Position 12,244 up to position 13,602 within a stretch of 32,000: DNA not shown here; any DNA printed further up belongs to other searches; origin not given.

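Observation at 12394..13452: Intein inserted inside the CxxxCxxC iron-sulfur motif of an AmmeMemoRadiSam-type radical SAM enzyme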

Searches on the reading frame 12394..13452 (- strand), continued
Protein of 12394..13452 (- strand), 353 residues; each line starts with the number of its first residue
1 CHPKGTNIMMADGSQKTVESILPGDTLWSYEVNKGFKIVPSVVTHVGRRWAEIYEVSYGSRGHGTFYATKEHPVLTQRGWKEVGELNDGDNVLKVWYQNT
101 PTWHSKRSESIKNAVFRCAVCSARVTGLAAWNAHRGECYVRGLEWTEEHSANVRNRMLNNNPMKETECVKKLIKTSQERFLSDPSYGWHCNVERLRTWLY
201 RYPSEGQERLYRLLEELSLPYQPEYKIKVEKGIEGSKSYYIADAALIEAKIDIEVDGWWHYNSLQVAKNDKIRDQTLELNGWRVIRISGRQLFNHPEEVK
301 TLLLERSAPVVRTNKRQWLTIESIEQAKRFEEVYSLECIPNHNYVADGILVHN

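Call 61: find_related_loci(query=A3, collection=genome_contigs, flank=3000)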
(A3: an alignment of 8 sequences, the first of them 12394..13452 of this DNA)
Query A3 (353 aa) in genome_contigs; peptide patterns used: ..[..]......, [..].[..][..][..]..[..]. (x = any residue, [..] = any of these).
99 stretches matched a pattern; 38 encode a relative of the query (tblastn E <= 1e-3); 38 distinct loci.
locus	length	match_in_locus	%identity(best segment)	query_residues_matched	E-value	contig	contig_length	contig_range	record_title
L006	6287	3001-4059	64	1-353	5e-168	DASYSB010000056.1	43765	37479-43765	MAG TPA_asm: Nitrososphaera sp. isolate SMAG_U4526 k141_1834271, whole genome shotgun sequence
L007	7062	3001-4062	62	1-353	7e-162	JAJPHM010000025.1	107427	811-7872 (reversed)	MAG: Nitrososphaeraceae archaeon isolate Centralia_MAG_167 k107_27169447, whole genome shotgun sequence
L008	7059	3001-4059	62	1-353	3e-161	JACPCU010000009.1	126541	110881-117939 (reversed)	MAG: Thaumarchaeota archaeon isolate NC_groundwater_291_Ag_S-0.65um_49_13 S6_GD2017_2_S65_scaffold_75, whole genome shot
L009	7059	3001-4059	56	1-353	2e-137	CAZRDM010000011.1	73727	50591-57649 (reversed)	MAG TPA_asm: uncultured Candidatus Bathyarchaeia archaeon isolate SRP231805_co3_316 genome assembly, contig: NODE_66_len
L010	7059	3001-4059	54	1-353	2e-136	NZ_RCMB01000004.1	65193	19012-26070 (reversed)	Candidatus Nitrosotalea sp. TS ctg7180000000067, whole genome shotgun sequence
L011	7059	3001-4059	53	1-353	4e-135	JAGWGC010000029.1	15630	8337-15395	MAG: Thaumarchaeota archaeon isolate REEA26 REEA26_29_length_15630_cov_95.386485, whole genome shotgun sequence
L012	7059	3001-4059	53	1-353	6e-134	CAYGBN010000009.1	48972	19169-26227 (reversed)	MAG TPA_asm: uncultured Methanomassiliicoccales archaeon isolate ERP108616_co2_28 genome assembly, contig: NODE_749_leng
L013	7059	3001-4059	53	1-353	2e-133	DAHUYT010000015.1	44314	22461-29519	MAG TPA_asm: Thaumarchaeota archaeon isolate clean277 NODE_15_length_44314_cov_6.462464, whole genome shotgun sequence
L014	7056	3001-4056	54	1-353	4e-132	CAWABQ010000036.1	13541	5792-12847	MAG: Candidatus Bathyarchaeota archaeon isolate MFD04408.bin.2.141 genome assembly, contig: contig_67889, whole genome s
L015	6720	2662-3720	56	1-353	7e-132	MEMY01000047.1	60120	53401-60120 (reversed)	MAG: archaeon RBG_16_50_20 RBG_16_scaffold_2809, whole genome shotgun sequence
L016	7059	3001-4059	53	1-353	3e-131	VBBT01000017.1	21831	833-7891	MAG: Candidatus Bathyarchaeota archaeon isolate BA_25 14_0927_12_40cm_scaffold_1167, whole genome shotgun sequence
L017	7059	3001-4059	55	1-353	2e-131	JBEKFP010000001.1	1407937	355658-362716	MAG: Candidatus Bathyarchaeia archaeon isolate SPRUCE 232 SPRUCE_232_1, whole genome shotgun sequence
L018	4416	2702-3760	53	1-353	1e-132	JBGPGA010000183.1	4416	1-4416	MAG: Thermoplasmata archaeon isolate OBJ_0618_7090110_53 k141_9864857_length_4416_cov_11.0000, whole genome shotgun sequ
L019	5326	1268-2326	51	1-353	8e-130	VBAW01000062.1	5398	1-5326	MAG: Candidatus Bathyarchaeota archaeon isolate BA_2 14_0929_02_20cm_scaffold_33905, whole genome shotgun sequence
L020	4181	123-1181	52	1-353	2e-129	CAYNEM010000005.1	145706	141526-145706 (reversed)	MAG TPA_asm: uncultured Methanomassiliicoccales archaeon isolate SRP119689_co1_217 genome assembly, contig: NODE_74_leng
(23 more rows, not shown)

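Call 63: search_solved_structures(query=A3, max_evalue=10, show_alignments=0)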
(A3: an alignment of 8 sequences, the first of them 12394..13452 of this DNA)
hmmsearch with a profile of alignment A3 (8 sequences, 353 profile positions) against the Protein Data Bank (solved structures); distinct sequences matched with E-value up to 10: 38.
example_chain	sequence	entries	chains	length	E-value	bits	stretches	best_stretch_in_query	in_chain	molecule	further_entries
6y75_B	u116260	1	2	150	4.2e-06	29.3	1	5-62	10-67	NAD(P)(+)--arginine ADP-ribosyltransferase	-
6y75_A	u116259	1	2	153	4.5e-06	29.2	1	5-62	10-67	NAD(P)(+)--arginine ADP-ribosyltransferase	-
6tmm_BBB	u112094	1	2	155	4.7e-06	29.2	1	5-62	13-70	NAD(P)(+)--arginine ADP-ribosyltransferase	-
6tmm_AAA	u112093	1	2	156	4.8e-06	29.1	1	5-62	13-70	NAD(P)(+)--arginine ADP-ribosyltransferase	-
2in8_A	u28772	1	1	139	1.2e-05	27.8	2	42-92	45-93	Endonuclease PI-MtuI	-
3ifj_A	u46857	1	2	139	1.4e-05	27.6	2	13-92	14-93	Endonuclease PI-MtuI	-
2in0_A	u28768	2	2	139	1.6e-05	27.4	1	13-92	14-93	Endonuclease PI-MtuI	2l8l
1mi8_A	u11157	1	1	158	1.9e-05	27.2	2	11-92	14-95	DnaB intein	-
4o1r_A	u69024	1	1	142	2.3e-05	26.9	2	317-353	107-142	Replicative DNA helicase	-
2imz_A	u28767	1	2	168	2.3e-05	26.9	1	13-93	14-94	Endonuclease PI-MtuI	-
2in9_A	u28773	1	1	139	2.6e-05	26.7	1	13-92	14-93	Endonuclease PI-MtuI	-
3igd_A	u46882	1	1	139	3.1e-05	26.5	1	42-92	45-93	Endonuclease PI-MtuI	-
5k08_A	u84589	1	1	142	9.2e-05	24.9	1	13-92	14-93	RecA mini intein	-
5i0a_A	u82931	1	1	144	9.7e-05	24.8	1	13-92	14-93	Intein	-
8w20_A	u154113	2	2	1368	0.00028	23.3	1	2-92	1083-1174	Intein C-terminal splicing domain-containing protein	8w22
3hrl_A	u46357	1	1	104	0.042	16.2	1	235-307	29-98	Endonuclease-Like Protein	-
3r3p_A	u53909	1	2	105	0.054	15.8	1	245-303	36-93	Mobile intron protein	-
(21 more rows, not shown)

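Call 64: search_protein_families(library=phrogs, proteins=[window:12394-13452:-], max_evalue=0.01)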
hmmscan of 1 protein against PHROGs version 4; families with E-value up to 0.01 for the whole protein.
window:12394-13452:- (353 aa): 4 families
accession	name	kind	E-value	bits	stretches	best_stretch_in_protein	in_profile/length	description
phrog_559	-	DNA, RNA and nucleotide metabolism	3.2e-05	23.9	1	202-291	304-399/607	HNH endonuclease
phrog_9084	-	DNA, RNA and nucleotide metabolism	0.0018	19.4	1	201-273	58-126/187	homing endonuclease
phrog_15127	-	head and packaging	0.0018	17.9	1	67-110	281-326/602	head protein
phrog_503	-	unknown function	0.0097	16.6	0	202-294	30-119/144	-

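Call 72: search_protein_families(library=ncbifam, proteins=[P0180, P0237, P0157, P0154, P0179, P0164, P0230, P0185], max_evalue=0.000001)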
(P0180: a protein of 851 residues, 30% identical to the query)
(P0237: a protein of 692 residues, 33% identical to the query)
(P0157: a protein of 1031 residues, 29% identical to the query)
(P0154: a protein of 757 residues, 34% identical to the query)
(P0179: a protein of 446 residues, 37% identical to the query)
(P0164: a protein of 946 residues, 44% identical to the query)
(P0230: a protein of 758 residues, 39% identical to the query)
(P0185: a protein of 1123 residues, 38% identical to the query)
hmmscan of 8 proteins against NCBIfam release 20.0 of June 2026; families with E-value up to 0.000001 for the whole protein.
P0180 (851 aa): 5 families
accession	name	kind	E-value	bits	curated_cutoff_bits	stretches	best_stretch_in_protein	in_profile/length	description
NF038136.1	rSAM_Rv_intein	exception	1.7e-29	103.1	700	2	73-461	46-340/574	intein-containing Rv2578c family radical SAM protein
NF033668.1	rSAM_PA0069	hypoth_equivalog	3.3e-16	59.2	360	1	525-661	113-246/348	PA0069 family radical SAM protein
NF038135.1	rSAM_Rv2578c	equivalog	1.3e-14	54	430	1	521-667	109-258/317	Rv2578c family radical SAM protein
NF038162.1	RtcB_rel_intein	exception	2.9e-11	42.1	1150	1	95-198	87-190/961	intein-containing RtcB family protein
NF005852.0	PRK07773.1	equivalog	7.6e-07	27.8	780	0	104-196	398-491/886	replicative DNA helicase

P0237 (692 aa): 5 families
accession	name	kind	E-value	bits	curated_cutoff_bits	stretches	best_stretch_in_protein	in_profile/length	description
NF038136.1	rSAM_Rv_intein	exception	3.5e-27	95.5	700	2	81-462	56-340/574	intein-containing Rv2578c family radical SAM protein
NF038135.1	rSAM_Rv2578c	equivalog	8e-14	51.4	430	1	550-666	142-259/317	Rv2578c family radical SAM protein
NF033668.1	rSAM_PA0069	hypoth_equivalog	7.6e-11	41.6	360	1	520-661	108-248/348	PA0069 family radical SAM protein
NF011418.0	PRK14845.1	equivalog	6.3e-09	34.2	756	0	130-194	69-131/1049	translation initiation factor IF-2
NF038162.1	RtcB_rel_intein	exception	7.9e-08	30.7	1150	0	100-196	93-190/961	intein-containing RtcB family protein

P0157 (1031 aa): 7 families
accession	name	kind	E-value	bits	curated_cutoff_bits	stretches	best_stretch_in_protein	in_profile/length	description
NF038136.1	rSAM_Rv_intein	exception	4.7e-18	65.4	700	1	28-566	64-520/574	intein-containing Rv2578c family radical SAM protein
NF038162.1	RtcB_rel_intein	exception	4.9e-15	54.6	1150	1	35-178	93-238/961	intein-containing RtcB family protein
NF038135.1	rSAM_Rv2578c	equivalog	3.6e-11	42.7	430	1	430-594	126-287/317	Rv2578c family radical SAM protein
NF033668.1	rSAM_PA0069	hypoth_equivalog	5e-11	42.2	360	1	426-560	118-251/348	PA0069 family radical SAM protein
NF005852.0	PRK07773.1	equivalog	8.1e-11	40.9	780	1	37-125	398-491/886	replicative DNA helicase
NF011418.0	PRK14845.1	equivalog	3.2e-09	35.1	756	0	48-124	54-130/1049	translation initiation factor IF-2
TIGR01445.1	intein_Nterm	domain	8.5e-08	33.1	24.5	1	37-108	1-83/83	intein N-terminal splicing region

P0154 (757 aa): 12 families
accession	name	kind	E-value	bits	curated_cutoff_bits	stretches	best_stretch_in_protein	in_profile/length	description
TIGR04317.1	W_rSAM_matur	equivalog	1.5e-18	67.1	380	1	461-638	20-200/349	tungsten cofactor oxidoreductase radical SAM maturase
NF033640.1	N_Twi_rSAM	subfamily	5.2e-17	62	170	1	651-724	4-69/398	twitch domain-containing radical SAM protein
TIGR04321.1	spiroSPASM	subfamily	1.9e-14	53.2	250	1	456-724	247-502/510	spiro-SPASM protein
NF011418.0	PRK14845.1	equivalog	1.1e-10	39.9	756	0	75-205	22-153/1049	translation initiation factor IF-2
TIGR04303.1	GeoRSP_rSAM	equivalog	5.2e-10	39.4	400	0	456-577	14-136/325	GeoRSP system radical SAM/SPASM protein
TIGR03962.1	mycofact_rSAM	equivalog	1e-09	38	265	1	468-578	35-148/339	mycofactocin radical SAM maturase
NF045703.1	rSAM_Tes_intein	exception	1.1e-09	36.7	1700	0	433-617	585-765/1040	tetraether lipid synthase Tes, intein-containing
NF038136.1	rSAM_Rv_intein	exception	1.8e-09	37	700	1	59-472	60-350/574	intein-containing Rv2578c family radical SAM protein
TIGR04311.1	rSAM_Geo_metal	subfamily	4.7e-09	35.8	400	0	524-638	85-203/423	radical SAM/SPASM family putative metalloenzyme maturase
NF005852.0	PRK07773.1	equivalog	2.6e-08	32.6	780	0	73-182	394-491/886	replicative DNA helicase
NF006207.0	PRK08332.1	equivalog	8.5e-08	29.9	2400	0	408-467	1193-1252/1684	vitamin B12-dependent ribonucleotide reductase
TIGR01443.1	intein_Cterm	domain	2.2e-07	30.9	15.6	1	435-457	1-24/24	intein C-terminal splicing region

P0179 (446 aa): 9 families
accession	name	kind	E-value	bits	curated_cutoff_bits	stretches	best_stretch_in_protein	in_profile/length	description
NF038136.1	rSAM_Rv_intein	exception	4.8e-15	55.4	700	1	46-401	67-339/574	intein-containing Rv2578c family radical SAM protein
TIGR03963.1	rSAM_QueE_Clost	equivalog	2.5e-12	47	260.1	0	21-55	2-36/219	putative 7-carboxy-7-deazaguanine synthase QueE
NF005852.0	PRK07773.1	equivalog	5.4e-10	38.2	780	0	54-147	397-491/886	replicative DNA helicase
TIGR04349.1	rSAM_QueE_gams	hypoth_equivalog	9.4e-09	35.3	300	0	22-55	3-36/210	7-carboxy-7-deazaguanine synthase QueE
TIGR04322.1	rSAM_QueE_Ecoli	equivalog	2.4e-08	33.7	200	1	26-60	1-35/215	7-carboxy-7-deazaguanine synthase QueE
TIGR01443.1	intein_Cterm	domain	7.1e-08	32.4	15.6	1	376-397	2-24/24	intein C-terminal splicing region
NF038162.1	RtcB_rel_intein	exception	8.4e-08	30.7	1150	0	51-147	91-188/961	intein-containing RtcB family protein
TIGR04508.1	queE_Cx14CxxC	equivalog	1.3e-07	31.7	240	0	22-52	3-33/208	7-carboxy-7-deazaguanine synthase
TIGR03365.1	Bsubt_queE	equivalog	6.1e-07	29.2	206.1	0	23-55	6-39/238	7-carboxy-7-deazaguanine synthase QueE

P0164 (946 aa): 9 families
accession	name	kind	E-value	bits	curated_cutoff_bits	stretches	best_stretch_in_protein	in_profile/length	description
TIGR04337.1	AmmeMemoSam_rS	hypoth_equivalog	2.4e-87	293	220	2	678-933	83-336/349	AmmeMemoRadiSam system radical SAM enzyme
NF045703.1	rSAM_Tes_intein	exception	7.4e-21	73.7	1700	1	413-684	345-614/1040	tetraether lipid synthase Tes, intein-containing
NF006207.0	PRK08332.1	equivalog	9.1e-13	46.3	2400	1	439-594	1004-1147/1684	vitamin B12-dependent ribonucleotide reductase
NF011491.0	PRK14898.1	equivalog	4e-12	45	783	1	318-582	133-376/860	DNA-directed RNA polymerase subunit A''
NF038136.1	rSAM_Rv_intein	exception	1.7e-11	43.7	700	1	102-186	75-164/574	intein-containing Rv2578c family radical SAM protein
NF011418.0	PRK14845.1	equivalog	3.9e-08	31.5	756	0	275-558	23-248/1049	translation initiation factor IF-2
NF038098.1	GyrA_w_intein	exception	6.4e-08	31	1850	0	511-604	308-401/1232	intein-containing DNA gyrase subunit A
NF005852.0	PRK07773.1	equivalog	8.5e-08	30.9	780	0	103-188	398-490/886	replicative DNA helicase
TIGR01445.1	intein_Nterm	domain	1.7e-07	32.1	24.5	0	276-357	1-82/83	intein N-terminal splicing region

P0230 (758 aa): 14 families
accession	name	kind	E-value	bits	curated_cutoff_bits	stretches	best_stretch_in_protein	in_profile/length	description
TIGR03471.1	HpnJ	equivalog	3e-16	59.4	577.6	1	438-679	167-404/472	hopanoid biosynthesis associated radical SAM protein HpnJ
TIGR01445.1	intein_Nterm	domain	4.4e-15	56.4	24.5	0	347-417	1-82/83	intein N-terminal splicing region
NF038136.1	rSAM_Rv_intein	exception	1.7e-14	53.6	700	1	158-251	67-164/574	intein-containing Rv2578c family radical SAM protein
NF038162.1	RtcB_rel_intein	exception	7.5e-12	44.1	1150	0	162-253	93-187/961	intein-containing RtcB family protein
NF005852.0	PRK07773.1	equivalog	1.4e-11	43.4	780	0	164-253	398-490/886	replicative DNA helicase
TIGR04072.2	rSAM_ladder_B12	equivalog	8e-11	41.2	360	0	493-674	204-386/443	lipid biosynthesis B12-binding/radical SAM protein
TIGR01443.1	intein_Cterm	domain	1.2e-10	41.2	15.6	0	323-344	2-24/24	intein C-terminal splicing region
TIGR02026.1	BchE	equivalog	1.2e-10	40.9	481.35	1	13-115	21-134/497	magnesium-protoporphyrin IX monomethyl ester anaerobic oxidative cyclase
NF050148.1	rSAM_ApyD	equivalog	6.2e-09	34.8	750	0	41-111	68-141/645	RiPP biosynthesis radical SAM protein ApyD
NF011418.0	PRK14845.1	equivalog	4.7e-08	31.3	756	0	208-251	85-128/1049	translation initiation factor IF-2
TIGR04385.1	B12_rSAM_cofa1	equivalog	7.2e-08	32.1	450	0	488-673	215-407/438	B12 lower ligand biosynthesis radical SAM protein BzaD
NF052663.1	RtcB_rel_intein2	exception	2e-07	30.2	1050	0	156-253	70-170/626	intein-containing RctB family protein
TIGR04295.1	B12_rSAM_oligo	hypoth_equivalog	2.2e-07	30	400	0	490-646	220-367/422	TIGR04295 family B12-binding domain-containing radical SAM protein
TIGR04367.1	HpnR_B12_rSAM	equivalog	7.7e-07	28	650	0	10-116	18-134/490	hopanoid C-3 methylase HpnR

P0185 (1123 aa): 16 families
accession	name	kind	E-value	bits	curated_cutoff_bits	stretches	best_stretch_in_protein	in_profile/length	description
NF033712.0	B12_rSAM_KedN5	subfamily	5.2e-71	239.7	700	2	459-618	209-368/624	KedN5 family methylcobalamin-dependent radical SAM C-methyltransferase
NF005852.0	PRK07773.1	equivalog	4.8e-33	114.5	780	2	631-753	398-529/886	replicative DNA helicase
NF038136.1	rSAM_Rv_intein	exception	2.6e-17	62.9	700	0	630-868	75-335/574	intein-containing Rv2578c family radical SAM protein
NF038162.1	RtcB_rel_intein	exception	3.2e-17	61.8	1150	0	662-720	129-189/961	intein-containing RtcB family protein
NF011418.0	PRK14845.1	equivalog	1.1e-14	53.3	756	0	242-284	88-131/1049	translation initiation factor IF-2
TIGR03975.1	rSAM_ocin_1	subfamily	3e-14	52.4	281.85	1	59-208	127-282/606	RiPP maturation radical SAM C-methyltransferase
TIGR03471.1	HpnJ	equivalog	8.3e-14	51.3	577.6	1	75-169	83-174/472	hopanoid biosynthesis associated radical SAM protein HpnJ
TIGR01445.1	intein_Nterm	domain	8.9e-14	52.2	24.5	0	631-702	1-83/83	intein N-terminal splicing region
NF038361.1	rSAM_Sden_1168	equivalog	1.5e-13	50.1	575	1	468-633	303-463/560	Sden_1168 family B12-binding radical SAM P-methyltransferase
TIGR04013.1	B12_SAM_MJ_1487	hypoth_equivalog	1.5e-11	43.8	251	0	50-156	34-131/382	TIGR04013 family B12-binding domain/radical SAM domain-containing protein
NF050148.1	rSAM_ApyD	equivalog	1.9e-10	39.8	750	1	52-170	68-185/645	RiPP biosynthesis radical SAM protein ApyD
TIGR04479.1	bcpD_PhpK_rSAM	subfamily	3.4e-09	35.6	600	1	471-617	266-406/504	PhpK family radical SAM P-methyltransferase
TIGR00089.1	TIGR00089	subfamily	5.6e-09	35.3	251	1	508-629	206-326/429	MiaB/RimO family radical SAM methylthiotransferase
TIGR01443.1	intein_Cterm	domain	3.4e-07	30.3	15.6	0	857-868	12-24/24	intein C-terminal splicing region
TIGR01212.1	TIGR01212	equivalog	4.6e-07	29.2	180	0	546-630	132-214/302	tRNA modification radical SAM protein MnmL/YtqA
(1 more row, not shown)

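Call 75: find_related_loci(query=A3, collection=viral_contigs, flank=2000)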
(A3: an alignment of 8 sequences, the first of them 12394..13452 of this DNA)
Query A3 (353 aa) in viral_contigs; peptide patterns used: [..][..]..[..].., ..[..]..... (x = any residue, [..] = any of these).
87 stretches matched a pattern; 1 encode a relative of the query (tblastn E <= 1e-3); 1 distinct loci.
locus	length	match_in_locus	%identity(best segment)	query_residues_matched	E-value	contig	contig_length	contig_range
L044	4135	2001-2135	36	238-287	2e-7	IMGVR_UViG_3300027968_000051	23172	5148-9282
